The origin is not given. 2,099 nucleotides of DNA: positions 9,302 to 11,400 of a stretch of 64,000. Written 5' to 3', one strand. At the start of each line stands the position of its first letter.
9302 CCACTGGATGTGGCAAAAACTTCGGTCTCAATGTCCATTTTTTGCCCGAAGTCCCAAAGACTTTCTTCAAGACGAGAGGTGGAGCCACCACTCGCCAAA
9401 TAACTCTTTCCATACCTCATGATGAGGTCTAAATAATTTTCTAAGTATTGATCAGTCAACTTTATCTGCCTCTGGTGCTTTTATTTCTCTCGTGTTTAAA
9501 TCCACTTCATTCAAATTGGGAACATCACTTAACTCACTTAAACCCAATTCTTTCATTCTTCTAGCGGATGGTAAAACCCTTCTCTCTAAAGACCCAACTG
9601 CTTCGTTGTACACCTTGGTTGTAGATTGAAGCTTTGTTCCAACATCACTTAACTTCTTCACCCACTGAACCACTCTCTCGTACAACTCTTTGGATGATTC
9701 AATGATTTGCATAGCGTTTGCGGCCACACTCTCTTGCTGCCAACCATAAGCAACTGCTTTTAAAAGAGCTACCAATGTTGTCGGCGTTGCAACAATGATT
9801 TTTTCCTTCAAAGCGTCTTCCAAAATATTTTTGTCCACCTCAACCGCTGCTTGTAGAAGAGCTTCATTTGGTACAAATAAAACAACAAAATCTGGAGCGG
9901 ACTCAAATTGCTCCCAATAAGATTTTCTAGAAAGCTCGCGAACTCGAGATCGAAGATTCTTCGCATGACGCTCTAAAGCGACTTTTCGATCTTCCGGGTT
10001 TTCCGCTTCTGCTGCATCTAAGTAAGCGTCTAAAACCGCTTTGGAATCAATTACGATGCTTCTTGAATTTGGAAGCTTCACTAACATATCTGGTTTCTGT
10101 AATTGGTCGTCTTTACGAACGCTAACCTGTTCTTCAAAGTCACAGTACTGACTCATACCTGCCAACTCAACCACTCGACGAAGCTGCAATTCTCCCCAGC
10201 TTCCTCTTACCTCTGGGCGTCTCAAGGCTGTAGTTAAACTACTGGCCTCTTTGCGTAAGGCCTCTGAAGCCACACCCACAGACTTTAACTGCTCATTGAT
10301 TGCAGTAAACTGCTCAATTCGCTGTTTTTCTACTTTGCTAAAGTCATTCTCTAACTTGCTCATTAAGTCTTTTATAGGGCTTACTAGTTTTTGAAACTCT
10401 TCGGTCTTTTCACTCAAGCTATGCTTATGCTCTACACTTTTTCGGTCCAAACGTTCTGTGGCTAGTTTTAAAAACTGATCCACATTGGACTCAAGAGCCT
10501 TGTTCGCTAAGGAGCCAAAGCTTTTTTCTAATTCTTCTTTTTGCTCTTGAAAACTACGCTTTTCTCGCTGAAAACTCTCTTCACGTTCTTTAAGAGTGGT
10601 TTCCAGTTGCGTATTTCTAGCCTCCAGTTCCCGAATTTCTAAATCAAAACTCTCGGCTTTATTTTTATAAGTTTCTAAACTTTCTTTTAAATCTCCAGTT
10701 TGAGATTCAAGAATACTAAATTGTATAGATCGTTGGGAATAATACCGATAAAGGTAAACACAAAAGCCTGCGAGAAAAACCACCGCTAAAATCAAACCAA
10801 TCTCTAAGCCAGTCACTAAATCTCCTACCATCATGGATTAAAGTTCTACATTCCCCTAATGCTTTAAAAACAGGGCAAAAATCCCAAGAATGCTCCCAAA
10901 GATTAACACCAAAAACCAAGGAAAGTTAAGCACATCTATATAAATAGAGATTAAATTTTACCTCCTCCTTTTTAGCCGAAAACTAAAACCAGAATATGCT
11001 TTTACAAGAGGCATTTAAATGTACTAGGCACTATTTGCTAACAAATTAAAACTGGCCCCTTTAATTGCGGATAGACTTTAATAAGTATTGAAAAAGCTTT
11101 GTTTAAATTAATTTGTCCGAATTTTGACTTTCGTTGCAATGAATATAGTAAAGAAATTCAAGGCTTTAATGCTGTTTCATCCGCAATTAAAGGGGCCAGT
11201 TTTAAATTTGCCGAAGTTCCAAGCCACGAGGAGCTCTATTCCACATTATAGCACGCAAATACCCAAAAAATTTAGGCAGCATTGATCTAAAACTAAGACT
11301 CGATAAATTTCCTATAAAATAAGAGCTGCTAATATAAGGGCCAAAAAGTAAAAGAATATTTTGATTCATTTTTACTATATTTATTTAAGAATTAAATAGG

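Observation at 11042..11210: Copy 1 of a three-member family of ~155-170 bp hairpin elements with 21-25 bp terminal inverted repeats (Correia-like MITE or structured RNA)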

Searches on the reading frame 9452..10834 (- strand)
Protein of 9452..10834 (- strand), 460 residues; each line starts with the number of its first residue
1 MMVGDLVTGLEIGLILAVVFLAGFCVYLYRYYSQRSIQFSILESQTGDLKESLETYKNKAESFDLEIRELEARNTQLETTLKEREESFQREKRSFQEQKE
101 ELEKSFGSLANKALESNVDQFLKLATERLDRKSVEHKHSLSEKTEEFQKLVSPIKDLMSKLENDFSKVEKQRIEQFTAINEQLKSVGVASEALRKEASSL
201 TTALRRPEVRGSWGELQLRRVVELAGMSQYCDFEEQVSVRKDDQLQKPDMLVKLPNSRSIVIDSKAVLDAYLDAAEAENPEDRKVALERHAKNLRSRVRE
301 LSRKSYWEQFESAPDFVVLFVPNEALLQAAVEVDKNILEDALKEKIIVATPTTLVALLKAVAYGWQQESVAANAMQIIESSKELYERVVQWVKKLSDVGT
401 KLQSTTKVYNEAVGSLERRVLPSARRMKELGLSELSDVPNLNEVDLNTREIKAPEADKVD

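Call 29: find_encoding_contigs(protein=window:9452-10834:-, flank=3000, max_places=6)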
Protein window:9452-10834:- (460 aa): 23 contigs read that carry it; 4 places shown.
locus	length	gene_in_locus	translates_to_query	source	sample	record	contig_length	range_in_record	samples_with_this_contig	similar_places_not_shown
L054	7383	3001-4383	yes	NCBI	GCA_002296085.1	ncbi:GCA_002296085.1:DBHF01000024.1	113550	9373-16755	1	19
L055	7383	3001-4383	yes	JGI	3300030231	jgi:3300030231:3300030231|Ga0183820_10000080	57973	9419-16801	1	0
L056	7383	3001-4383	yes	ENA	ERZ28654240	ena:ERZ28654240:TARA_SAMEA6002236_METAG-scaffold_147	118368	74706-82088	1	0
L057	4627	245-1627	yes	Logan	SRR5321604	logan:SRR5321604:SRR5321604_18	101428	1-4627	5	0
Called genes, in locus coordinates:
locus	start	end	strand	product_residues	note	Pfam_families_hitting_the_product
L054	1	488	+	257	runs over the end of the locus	PF00535:Glycos_transf_2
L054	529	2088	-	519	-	-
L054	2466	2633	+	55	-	-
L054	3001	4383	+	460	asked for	PF02646:RmuC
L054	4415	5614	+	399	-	PF06738:ThrE, PF12821:ThrE_2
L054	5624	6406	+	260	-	PF01553:Acyltransferase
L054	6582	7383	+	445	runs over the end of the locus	-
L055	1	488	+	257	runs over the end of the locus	PF00535:Glycos_transf_2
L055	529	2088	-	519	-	-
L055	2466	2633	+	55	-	-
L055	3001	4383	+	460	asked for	PF02646:RmuC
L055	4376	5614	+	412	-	PF06738:ThrE, PF12821:ThrE_2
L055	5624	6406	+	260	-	PF01553:Acyltransferase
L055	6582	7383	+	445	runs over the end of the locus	-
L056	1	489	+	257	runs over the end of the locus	PF00535:Glycos_transf_2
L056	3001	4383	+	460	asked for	PF02646:RmuC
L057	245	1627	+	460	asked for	PF02646:RmuC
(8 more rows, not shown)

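Call 42: find_homologous_proteins(query=window:9452-10834:-, max_evalue=1e-60)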
Query window:9452-10834:- (460 aa): 7787 proteins with E <= 1e-60 among 8000 candidates; the best 120 are listed.
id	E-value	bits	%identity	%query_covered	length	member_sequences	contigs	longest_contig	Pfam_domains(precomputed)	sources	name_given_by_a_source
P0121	1.3e-285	965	100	100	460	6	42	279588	PF02646.23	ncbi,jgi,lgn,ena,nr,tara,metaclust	ncbi:MAG: DNA recombination protein RmuC [Bdellovibrionaceae bacterium]|nr:DNA recombination protein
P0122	1.9e-209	714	100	75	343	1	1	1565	PF02646.23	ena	-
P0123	2.2e-193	661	71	96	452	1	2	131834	PF02646.23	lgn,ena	-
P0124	1.3e-190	652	69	97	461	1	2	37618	PF02646.23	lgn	-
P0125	2.7e-185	634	67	98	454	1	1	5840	PF02646.23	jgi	jgi:DNA recombination protein RmuC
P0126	1.7e-184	632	66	98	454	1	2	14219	PF02646.23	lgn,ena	-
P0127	5.2e-177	607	68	91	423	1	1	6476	PF02646.23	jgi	jgi:DNA recombination protein RmuC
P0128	6.3e-173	593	63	98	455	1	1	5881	PF02646.23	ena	-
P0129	3.5e-155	535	59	97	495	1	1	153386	PF02646.23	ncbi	ncbi:MAG: DNA recombination protein RmuC [Bdellovibrionales bacterium]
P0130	5.8e-151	521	58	96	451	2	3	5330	PF02646.23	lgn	-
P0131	3.8e-142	492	53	97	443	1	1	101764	PF02646.23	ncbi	-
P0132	1.2e-140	487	58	87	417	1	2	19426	PF02646.23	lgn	-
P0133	2.3e-140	486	53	96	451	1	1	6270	PF02646.23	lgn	-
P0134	3.0e-140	486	59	83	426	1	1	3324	PF02646.23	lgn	-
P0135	2.3e-138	480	59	83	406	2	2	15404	PF02646.23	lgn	-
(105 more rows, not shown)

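Call 43: find_encoding_contigs(protein=P0123, flank=4000, max_places=2)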
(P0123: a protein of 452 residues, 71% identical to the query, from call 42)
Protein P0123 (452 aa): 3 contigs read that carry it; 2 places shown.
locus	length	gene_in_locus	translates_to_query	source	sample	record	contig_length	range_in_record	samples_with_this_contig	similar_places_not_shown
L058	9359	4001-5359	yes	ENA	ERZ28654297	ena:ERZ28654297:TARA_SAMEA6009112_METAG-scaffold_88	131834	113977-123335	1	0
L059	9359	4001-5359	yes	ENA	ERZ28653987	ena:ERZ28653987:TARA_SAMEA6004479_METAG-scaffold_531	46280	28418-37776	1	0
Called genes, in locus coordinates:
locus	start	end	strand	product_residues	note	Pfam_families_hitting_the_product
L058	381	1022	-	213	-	-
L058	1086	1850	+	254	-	PF00535:Glycos_transf_2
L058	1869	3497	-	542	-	-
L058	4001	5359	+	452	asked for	PF02646:RmuC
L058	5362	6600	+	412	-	PF06738:ThrE, PF12821:ThrE_2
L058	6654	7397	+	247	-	PF01553:Acyltransferase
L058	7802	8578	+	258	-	-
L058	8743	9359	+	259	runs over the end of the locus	-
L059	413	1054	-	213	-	-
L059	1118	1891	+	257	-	PF00535:Glycos_transf_2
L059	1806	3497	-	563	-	-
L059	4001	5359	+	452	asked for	PF02646:RmuC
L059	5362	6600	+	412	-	PF06738:ThrE, PF12821:ThrE_2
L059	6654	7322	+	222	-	-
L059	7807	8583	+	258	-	-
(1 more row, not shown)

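Call 44: find_encoding_contigs(protein=P0124, flank=4000, max_places=2)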
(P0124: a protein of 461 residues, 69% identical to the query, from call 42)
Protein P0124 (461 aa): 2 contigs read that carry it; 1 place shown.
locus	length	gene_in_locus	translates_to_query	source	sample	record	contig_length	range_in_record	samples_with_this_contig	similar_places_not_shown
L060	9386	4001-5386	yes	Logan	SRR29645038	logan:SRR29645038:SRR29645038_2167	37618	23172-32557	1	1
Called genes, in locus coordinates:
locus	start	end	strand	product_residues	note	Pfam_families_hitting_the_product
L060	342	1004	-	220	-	-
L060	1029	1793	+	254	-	PF00535:Glycos_transf_2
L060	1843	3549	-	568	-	-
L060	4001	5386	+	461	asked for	PF02646:RmuC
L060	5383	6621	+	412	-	PF06738:ThrE, PF03739:LptF_LptG (weak), PF12821:ThrE_2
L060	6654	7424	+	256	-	PF01553:Acyltransferase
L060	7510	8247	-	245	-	PF00561:Abhydrolase_1, PF06821:Ser_hydrolase (faint), PF12146:Hydrolase_4, PF12697:Abhydrolase_6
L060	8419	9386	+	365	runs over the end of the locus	-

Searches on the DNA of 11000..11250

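Call 63: search_rna_families(source=window, start=11000, end=11250, threshold=evalue, max_evalue=1)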
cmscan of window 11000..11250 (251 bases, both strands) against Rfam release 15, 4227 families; matches with E-value up to 1: 8.
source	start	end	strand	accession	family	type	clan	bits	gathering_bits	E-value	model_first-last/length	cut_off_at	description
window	11035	11216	-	RF04097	MIR2630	Gene; miRNA;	-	31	144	0.00012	1-229/229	no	MIR2630 microRNA precursor family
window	11048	11205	+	RF04127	MIR8007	Gene; miRNA;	-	30.7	195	0.00028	1-226/226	no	MIR8007 microRNA precursor family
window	11040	11212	-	RF01005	MIR530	Gene; miRNA;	-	30.6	85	0.00035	1-172/172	no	MIR530 microRNA precursor family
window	11049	11202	-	RF04223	MIR2619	Gene; miRNA;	-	26.3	113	0.0002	1-202/202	no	MIR2619 microRNA precursor family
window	11080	11187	-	RF01203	snR47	Gene; snRNA; snoRNA; CD-box;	CL00051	26.2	61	0.51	1-96/96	no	Small nucleolar RNA snR47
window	11038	11215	+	RF04150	MIR2655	Gene; miRNA;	-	23.1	122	0.11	1-267/267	no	MIR2655 microRNA precursor family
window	11037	11216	+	RF04097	MIR2630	Gene; miRNA;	-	20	144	0.057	1-229/229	no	MIR2630 microRNA precursor family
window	11054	11198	-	RF00721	MIR475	Gene; miRNA;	-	19.7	70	0.28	1-128/128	no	MIR475 microRNA precursor family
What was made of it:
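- The only sub-threshold hits are generic plant miRNA hairpin models at 20-31 bits against cut-offs of 70-195, plus a weak snR47 snoRNA match at 26.2 bits against a cut-off of 61 (call 63).
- Tried and rejected: The permissive scan of the element gave mostly generic plant miRNA hairpin models, plus one weak snoRNA match, all far below threshold (call 63).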
